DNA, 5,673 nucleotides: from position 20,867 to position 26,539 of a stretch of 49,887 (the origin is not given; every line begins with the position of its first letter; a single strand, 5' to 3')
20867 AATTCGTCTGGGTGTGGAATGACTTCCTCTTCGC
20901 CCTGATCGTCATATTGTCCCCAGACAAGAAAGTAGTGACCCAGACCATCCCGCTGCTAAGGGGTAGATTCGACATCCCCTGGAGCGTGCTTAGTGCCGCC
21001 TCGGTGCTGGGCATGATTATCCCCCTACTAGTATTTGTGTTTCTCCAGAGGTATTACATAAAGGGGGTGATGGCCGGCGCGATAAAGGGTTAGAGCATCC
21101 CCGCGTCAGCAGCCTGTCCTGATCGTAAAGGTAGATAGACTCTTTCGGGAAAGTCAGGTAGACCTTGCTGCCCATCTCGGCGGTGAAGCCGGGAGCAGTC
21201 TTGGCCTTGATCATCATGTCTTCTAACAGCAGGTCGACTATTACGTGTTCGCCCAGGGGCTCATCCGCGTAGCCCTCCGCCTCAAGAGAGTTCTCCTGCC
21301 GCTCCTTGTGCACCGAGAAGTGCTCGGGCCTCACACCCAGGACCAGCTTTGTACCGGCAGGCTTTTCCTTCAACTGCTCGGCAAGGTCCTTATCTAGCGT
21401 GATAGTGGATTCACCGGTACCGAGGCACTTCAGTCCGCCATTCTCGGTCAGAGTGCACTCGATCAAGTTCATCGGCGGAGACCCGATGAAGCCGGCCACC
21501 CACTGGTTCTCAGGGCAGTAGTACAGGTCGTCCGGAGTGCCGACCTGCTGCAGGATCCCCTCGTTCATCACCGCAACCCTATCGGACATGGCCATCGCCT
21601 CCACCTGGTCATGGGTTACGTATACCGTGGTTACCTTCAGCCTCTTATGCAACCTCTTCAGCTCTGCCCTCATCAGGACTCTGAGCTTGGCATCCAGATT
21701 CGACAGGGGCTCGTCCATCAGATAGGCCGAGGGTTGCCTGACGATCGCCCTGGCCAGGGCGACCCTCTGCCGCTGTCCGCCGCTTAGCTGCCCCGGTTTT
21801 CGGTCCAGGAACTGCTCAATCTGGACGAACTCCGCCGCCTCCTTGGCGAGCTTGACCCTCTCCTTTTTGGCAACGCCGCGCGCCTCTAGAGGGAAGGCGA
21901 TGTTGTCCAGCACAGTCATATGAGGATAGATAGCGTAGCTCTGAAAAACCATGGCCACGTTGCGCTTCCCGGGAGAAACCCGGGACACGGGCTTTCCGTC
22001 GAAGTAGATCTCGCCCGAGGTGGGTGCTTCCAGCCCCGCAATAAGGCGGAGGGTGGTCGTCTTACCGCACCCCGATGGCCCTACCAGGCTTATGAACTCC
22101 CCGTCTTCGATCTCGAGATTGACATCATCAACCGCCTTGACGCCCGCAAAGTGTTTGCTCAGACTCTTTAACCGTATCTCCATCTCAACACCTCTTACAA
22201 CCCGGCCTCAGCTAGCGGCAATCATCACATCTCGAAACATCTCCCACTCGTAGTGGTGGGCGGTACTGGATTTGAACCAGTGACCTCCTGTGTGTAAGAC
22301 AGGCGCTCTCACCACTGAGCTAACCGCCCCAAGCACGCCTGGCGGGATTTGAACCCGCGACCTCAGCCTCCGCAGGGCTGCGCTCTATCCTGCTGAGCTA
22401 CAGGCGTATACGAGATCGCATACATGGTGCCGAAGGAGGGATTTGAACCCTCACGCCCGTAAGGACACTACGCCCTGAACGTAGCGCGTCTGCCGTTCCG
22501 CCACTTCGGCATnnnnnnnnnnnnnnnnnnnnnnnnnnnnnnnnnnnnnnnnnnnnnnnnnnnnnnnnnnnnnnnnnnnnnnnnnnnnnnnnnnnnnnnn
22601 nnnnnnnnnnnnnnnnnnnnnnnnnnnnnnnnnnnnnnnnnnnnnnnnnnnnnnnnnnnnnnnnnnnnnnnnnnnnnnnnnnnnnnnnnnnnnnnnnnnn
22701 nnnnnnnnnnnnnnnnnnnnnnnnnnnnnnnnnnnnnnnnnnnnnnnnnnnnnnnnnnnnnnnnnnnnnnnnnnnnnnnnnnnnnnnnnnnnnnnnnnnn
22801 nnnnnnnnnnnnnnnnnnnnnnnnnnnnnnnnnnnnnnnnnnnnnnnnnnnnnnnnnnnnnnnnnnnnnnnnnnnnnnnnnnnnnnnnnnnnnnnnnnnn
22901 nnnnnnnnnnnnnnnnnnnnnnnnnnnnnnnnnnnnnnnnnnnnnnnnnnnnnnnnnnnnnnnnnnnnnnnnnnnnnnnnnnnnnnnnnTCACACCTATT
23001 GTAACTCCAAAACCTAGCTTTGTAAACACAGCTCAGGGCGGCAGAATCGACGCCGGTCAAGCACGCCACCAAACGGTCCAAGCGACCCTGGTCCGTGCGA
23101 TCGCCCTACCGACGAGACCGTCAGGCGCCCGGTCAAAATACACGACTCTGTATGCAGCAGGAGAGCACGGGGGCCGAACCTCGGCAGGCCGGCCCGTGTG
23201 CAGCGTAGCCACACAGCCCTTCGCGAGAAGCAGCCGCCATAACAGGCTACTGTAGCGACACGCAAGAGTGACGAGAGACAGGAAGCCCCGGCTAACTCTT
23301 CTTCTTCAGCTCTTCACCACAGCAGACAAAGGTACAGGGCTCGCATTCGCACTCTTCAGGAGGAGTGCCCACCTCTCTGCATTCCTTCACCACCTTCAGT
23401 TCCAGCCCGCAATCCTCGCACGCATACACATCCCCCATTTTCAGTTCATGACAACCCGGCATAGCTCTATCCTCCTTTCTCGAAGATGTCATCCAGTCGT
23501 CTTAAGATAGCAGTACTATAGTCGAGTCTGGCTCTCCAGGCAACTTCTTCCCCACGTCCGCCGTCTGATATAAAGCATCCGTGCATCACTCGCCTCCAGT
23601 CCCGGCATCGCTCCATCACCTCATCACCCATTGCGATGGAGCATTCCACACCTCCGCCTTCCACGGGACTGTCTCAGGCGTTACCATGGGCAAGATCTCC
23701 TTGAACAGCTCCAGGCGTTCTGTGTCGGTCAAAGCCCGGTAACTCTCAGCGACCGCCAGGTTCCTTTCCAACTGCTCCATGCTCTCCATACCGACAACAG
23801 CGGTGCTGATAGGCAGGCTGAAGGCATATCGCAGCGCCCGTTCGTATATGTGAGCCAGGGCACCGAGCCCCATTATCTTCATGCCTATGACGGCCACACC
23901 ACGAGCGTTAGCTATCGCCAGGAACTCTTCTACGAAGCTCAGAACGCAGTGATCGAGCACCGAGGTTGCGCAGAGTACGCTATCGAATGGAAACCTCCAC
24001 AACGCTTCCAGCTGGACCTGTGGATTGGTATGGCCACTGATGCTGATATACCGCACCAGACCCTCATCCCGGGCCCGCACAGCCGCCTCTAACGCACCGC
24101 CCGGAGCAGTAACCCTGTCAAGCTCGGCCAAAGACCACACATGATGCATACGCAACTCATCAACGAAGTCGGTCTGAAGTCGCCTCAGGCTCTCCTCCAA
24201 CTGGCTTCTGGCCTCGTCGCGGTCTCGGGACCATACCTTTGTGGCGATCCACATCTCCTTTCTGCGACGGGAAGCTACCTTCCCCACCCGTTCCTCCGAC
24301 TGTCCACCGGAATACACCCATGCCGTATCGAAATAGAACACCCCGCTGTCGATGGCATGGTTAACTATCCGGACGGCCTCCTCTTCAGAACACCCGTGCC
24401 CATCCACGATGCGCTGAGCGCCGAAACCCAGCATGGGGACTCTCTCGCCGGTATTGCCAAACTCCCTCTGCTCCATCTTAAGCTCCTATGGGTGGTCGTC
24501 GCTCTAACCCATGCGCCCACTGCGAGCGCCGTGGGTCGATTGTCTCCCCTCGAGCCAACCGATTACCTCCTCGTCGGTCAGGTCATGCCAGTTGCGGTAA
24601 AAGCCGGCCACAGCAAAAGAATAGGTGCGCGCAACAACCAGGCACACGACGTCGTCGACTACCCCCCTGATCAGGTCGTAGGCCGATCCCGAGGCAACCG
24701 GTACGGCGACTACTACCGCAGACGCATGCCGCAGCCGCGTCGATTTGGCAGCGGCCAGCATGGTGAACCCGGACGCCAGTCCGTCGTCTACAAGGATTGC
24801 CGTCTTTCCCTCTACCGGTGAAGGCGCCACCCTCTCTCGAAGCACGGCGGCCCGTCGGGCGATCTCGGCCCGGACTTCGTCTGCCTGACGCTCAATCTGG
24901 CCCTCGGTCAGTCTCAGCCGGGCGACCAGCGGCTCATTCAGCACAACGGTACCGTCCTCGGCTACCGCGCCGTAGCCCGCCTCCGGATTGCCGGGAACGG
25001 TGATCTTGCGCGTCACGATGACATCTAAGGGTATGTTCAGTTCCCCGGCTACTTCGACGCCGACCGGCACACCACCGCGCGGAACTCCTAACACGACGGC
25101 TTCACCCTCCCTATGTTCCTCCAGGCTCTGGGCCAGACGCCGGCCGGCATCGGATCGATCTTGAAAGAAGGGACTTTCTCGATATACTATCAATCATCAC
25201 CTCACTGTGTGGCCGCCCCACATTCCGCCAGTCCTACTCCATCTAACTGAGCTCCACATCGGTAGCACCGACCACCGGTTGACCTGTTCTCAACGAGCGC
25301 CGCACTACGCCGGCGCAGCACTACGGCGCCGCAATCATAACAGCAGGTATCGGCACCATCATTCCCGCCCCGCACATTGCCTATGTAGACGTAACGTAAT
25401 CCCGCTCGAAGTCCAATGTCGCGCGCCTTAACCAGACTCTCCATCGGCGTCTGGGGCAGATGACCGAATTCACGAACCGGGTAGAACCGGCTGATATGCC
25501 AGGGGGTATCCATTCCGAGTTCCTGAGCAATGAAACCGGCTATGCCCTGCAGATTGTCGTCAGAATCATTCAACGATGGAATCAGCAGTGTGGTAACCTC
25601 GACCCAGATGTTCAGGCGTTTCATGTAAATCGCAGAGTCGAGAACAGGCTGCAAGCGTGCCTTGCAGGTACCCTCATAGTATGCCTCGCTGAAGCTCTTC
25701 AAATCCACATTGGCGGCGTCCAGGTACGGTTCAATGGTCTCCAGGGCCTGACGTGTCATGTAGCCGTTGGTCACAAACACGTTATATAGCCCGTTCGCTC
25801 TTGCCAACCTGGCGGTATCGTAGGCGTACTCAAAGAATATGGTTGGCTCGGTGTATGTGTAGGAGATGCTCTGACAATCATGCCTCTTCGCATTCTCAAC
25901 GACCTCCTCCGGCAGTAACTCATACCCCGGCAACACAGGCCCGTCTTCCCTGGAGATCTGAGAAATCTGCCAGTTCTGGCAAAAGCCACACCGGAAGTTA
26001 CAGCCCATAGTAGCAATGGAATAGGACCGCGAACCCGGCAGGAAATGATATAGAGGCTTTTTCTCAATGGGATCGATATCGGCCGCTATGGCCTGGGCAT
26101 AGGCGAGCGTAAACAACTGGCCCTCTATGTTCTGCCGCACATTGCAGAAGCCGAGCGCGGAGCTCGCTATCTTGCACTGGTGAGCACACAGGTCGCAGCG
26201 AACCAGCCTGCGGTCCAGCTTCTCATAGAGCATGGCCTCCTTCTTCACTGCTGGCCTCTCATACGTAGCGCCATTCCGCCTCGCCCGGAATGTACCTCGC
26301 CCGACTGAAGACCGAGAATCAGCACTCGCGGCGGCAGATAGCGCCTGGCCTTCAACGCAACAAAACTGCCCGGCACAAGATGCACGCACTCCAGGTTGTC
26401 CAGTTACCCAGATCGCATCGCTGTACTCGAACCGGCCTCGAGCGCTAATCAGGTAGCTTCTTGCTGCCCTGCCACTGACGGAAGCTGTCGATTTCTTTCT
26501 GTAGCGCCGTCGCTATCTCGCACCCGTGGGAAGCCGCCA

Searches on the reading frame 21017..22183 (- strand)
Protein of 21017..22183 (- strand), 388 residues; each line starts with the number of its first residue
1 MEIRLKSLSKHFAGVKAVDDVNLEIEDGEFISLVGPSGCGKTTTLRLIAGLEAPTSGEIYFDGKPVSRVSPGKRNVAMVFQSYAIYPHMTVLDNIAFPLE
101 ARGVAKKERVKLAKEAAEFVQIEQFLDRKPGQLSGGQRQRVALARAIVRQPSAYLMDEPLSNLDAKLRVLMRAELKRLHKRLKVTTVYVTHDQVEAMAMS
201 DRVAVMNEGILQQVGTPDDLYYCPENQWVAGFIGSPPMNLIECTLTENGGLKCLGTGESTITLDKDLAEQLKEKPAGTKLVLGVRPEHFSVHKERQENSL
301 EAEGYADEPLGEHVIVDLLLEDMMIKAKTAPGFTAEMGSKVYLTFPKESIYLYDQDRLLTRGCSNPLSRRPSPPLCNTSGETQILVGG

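Call 22: search_protein_families(library=pfam, proteins=[window:21017-22183:-], max_evalue=0.001)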
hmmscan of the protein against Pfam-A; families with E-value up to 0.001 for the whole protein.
window:21017-22183:- (388 aa): 5 families
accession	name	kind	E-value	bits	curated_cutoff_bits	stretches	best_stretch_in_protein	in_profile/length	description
PF00005.33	ABC_tran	-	4.8e-36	124.8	25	1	19-160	2-136/137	ABC transporter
PF17912.7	OB_MalK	-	1.2e-12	49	27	1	234-289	1-53/53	MalK OB fold domain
PF02463.25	SMC_N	-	3.4e-06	27.1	40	1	29-209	25-217/220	RecF/RecN/SMC N terminal domain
PF13304.12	AAA_21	-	0.00043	20.9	27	0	31-51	2-22/304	AAA domain, putative AbiEii toxin, Type IV TA system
PF08402.16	TOBE_2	-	0.00059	20.3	21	0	282-351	1-74/76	TOBE domain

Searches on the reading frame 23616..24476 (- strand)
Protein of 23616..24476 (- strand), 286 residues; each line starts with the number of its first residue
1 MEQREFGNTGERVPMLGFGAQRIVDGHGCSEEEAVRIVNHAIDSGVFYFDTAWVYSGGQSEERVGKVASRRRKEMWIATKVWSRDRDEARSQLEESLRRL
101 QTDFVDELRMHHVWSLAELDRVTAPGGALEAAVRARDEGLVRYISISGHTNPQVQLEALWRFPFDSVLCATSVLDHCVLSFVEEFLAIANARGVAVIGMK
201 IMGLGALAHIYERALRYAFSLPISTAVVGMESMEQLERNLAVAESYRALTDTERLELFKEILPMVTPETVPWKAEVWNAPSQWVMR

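Call 21: search_protein_families(library=pfam, proteins=[window:23616-24476:-], max_evalue=0.001)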
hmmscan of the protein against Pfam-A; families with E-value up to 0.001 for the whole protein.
window:23616-24476:- (286 aa): 1 family
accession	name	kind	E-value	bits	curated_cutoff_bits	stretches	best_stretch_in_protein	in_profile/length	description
PF00248.27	Aldo_ket_red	-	3.4e-30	105.6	24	1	16-209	2-199/291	Aldo/keto reductase family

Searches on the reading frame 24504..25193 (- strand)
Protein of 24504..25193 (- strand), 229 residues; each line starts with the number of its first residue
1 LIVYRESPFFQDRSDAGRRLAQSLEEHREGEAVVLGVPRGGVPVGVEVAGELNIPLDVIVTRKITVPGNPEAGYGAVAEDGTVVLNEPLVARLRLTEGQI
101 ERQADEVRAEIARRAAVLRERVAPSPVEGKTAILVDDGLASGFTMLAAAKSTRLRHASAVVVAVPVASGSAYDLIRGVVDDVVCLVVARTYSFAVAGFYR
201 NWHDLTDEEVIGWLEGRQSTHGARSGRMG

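Call 21: search_protein_families(library=pfam, proteins=[window:24504-25193:-], max_evalue=0.001)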
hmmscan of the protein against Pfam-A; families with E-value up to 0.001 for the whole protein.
window:24504-25193:- (229 aa): 1 family
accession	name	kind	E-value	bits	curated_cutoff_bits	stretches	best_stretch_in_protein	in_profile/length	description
PF00156.33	Pribosyltran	-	4e-16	59.2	26.3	1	15-186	13-144/158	Phosphoribosyl transferase domain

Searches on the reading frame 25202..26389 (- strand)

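Call 21: search_protein_families(library=pfam, proteins=[window:25202-26389:-], max_evalue=0.001)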
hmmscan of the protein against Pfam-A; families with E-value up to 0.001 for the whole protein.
window:25202-26389:- (395 aa): 1 family
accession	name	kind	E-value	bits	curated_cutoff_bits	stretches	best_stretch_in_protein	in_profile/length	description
PF04055.27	Radical_SAM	-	1.7e-20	74.3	29.5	1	126-277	3-158/166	Radical SAM superfamily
